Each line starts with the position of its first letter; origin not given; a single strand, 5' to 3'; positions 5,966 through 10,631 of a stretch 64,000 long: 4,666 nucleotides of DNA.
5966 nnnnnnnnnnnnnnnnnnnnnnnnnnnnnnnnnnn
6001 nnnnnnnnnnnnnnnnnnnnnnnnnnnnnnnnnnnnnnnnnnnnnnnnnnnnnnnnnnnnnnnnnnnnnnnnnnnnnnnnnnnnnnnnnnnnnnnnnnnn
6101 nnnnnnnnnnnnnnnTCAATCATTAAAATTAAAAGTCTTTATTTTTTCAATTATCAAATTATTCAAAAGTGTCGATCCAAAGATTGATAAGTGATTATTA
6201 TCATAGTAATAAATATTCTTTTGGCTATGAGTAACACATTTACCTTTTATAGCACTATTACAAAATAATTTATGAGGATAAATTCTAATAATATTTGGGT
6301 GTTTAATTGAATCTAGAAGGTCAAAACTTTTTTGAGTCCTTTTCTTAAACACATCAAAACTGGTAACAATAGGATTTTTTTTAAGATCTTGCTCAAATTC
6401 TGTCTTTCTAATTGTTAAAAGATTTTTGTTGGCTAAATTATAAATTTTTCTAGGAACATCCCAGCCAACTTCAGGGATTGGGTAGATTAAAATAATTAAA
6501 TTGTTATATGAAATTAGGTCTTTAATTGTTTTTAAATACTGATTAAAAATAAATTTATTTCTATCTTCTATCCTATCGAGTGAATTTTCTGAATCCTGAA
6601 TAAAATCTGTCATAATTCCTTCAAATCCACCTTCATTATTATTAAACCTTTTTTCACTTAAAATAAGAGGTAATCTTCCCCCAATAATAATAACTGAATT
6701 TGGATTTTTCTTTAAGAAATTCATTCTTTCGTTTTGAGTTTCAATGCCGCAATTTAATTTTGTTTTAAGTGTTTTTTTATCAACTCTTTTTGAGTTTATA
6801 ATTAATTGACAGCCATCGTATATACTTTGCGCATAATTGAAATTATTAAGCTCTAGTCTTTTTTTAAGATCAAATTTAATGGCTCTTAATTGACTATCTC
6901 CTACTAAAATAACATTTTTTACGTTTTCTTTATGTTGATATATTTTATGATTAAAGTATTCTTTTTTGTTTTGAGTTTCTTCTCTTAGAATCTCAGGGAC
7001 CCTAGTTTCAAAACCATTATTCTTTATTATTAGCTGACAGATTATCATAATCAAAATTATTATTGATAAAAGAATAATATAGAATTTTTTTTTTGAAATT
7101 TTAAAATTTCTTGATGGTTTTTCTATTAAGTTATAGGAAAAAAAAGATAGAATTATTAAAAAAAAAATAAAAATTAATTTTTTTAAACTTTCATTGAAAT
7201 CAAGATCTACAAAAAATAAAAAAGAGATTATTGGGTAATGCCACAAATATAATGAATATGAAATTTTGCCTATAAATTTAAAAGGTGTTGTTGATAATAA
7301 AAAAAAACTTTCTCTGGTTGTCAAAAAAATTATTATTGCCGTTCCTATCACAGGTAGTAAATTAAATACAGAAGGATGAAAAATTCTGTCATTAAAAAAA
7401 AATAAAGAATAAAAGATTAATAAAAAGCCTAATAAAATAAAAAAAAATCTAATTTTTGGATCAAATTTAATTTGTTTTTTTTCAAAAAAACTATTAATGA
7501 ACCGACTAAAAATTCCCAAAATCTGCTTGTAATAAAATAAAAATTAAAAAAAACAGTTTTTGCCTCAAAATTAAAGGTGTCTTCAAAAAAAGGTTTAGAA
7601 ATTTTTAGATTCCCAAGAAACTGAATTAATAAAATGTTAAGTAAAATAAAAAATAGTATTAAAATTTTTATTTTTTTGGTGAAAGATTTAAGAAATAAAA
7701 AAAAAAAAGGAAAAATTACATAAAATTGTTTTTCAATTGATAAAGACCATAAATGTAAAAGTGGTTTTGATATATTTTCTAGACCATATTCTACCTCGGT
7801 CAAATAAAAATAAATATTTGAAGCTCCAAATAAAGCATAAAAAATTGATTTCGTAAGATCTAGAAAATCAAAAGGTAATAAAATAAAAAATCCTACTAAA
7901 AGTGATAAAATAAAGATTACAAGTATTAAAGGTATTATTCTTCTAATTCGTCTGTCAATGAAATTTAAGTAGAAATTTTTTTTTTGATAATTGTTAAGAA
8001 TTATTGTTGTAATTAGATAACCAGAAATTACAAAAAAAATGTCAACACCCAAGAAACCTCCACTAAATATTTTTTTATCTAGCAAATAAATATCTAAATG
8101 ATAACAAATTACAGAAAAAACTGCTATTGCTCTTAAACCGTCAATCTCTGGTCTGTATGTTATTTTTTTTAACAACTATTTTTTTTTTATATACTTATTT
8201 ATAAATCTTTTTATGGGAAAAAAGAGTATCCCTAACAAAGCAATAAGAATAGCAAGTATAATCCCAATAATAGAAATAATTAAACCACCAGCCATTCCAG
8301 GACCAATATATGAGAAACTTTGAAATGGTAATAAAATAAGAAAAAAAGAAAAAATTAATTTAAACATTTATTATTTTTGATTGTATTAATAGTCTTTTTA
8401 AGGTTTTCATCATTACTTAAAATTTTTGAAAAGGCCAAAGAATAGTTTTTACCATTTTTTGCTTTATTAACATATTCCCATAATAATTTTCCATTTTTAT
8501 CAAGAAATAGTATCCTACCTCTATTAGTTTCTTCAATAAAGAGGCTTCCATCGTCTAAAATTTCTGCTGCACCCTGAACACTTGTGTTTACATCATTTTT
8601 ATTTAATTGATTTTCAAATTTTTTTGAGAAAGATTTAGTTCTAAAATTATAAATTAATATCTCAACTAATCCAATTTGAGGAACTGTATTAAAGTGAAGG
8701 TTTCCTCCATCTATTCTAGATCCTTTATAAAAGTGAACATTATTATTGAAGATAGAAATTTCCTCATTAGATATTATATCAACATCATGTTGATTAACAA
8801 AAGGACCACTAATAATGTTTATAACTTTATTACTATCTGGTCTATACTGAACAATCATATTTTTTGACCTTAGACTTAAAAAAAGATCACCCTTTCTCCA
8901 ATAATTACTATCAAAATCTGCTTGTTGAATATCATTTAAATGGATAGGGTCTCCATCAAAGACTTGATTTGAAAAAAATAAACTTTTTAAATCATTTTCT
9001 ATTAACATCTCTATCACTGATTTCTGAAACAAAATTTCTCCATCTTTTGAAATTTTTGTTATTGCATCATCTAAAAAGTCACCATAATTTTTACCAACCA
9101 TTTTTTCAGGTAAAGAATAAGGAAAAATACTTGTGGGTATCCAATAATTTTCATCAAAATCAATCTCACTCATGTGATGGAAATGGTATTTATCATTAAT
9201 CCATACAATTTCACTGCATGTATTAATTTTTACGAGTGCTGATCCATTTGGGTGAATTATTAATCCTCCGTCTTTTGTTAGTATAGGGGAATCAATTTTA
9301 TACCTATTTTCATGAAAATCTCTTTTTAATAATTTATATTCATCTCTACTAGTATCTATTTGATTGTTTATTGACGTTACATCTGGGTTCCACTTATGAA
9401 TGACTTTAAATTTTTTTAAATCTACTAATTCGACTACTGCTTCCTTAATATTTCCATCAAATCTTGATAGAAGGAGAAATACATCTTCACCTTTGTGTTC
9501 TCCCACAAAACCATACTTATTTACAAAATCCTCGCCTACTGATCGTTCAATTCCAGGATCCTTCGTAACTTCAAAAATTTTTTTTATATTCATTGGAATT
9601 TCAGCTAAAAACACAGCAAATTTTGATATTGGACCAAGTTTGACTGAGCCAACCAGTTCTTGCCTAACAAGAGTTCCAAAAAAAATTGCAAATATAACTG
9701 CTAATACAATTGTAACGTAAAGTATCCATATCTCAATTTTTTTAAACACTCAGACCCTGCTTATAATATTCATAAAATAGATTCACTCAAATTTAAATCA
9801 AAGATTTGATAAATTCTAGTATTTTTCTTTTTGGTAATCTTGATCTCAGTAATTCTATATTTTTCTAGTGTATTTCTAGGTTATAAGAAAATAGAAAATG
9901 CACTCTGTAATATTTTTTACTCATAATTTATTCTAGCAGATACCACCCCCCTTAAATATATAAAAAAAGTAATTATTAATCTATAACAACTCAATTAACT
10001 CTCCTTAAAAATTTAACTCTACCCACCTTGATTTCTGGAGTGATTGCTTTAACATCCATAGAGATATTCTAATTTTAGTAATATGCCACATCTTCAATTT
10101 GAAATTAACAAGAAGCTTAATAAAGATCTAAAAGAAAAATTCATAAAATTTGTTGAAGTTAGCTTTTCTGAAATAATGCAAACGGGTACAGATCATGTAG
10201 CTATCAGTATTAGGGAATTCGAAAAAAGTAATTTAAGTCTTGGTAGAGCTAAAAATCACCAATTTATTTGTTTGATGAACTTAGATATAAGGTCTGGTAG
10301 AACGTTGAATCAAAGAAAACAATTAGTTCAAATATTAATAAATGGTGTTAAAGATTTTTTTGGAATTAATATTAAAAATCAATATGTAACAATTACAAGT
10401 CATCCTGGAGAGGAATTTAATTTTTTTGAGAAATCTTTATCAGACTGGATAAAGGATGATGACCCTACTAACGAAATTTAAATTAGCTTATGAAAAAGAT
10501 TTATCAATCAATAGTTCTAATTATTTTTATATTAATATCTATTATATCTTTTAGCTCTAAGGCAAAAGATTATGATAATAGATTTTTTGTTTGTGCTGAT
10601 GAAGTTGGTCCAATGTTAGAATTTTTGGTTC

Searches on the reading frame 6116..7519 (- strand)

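Call 15: search_protein_families(library=pfam, proteins=[window:6116-7519:-], max_evalue=0.01)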
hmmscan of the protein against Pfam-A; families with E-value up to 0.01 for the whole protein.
window:6116-7519:- (467 aa): 2 families
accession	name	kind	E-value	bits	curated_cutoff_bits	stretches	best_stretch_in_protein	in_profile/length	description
PF19040.6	SGNH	-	4.7e-30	105.5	27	1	199-456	22-246/248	SGNH domain (fused to AT3 domains)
PF01757.29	Acyl_transf_3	-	1.1e-08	34.9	31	1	15-126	206-318/326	Acyltransferase domain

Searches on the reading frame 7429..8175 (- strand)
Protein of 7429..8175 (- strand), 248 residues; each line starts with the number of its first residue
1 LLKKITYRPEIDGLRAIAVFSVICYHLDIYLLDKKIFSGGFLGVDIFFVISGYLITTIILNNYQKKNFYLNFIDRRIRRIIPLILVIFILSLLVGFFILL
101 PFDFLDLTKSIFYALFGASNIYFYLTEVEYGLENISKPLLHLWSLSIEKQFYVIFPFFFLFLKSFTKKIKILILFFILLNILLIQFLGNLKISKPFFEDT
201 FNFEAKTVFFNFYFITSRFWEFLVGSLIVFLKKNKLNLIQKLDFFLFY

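Call 15: search_protein_families(library=pfam, proteins=[window:7429-8175:-], max_evalue=0.01)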
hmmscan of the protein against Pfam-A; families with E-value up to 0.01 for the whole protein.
window:7429-8175:- (248 aa): 1 family
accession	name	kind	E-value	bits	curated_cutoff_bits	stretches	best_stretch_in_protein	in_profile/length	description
PF01757.29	Acyl_transf_3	-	3.3e-22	79.4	31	1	9-239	2-208/326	Acyltransferase domain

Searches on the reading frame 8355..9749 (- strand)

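Call 15: search_protein_families(library=pfam, proteins=[window:8355-9749:-], max_evalue=0.01)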
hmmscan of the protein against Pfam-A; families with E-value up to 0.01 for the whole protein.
window:8355-9749:- (464 aa): 1 family
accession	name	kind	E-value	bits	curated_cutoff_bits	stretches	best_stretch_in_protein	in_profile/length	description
PF14269.12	Arylsulfotran_2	-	1.1e-35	124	27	1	160-428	7-300/301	Arylsulfotransferase (ASST)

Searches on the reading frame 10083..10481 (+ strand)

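Call 15: search_protein_families(library=pfam, proteins=[window:10083-10481:+], max_evalue=0.01)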
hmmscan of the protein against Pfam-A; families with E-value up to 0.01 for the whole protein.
window:10083-10481:+ (132 aa): 2 families
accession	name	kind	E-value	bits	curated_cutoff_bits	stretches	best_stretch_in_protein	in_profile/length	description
PF14552.11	Tautomerase_2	-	9.4e-06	26.1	28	1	62-114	29-81/82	Tautomerase enzyme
PF02962.20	CHMI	-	0.00034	21.5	26.5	1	2-105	1-103/124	5-carboxymethyl-2-hydroxymuconate isomerase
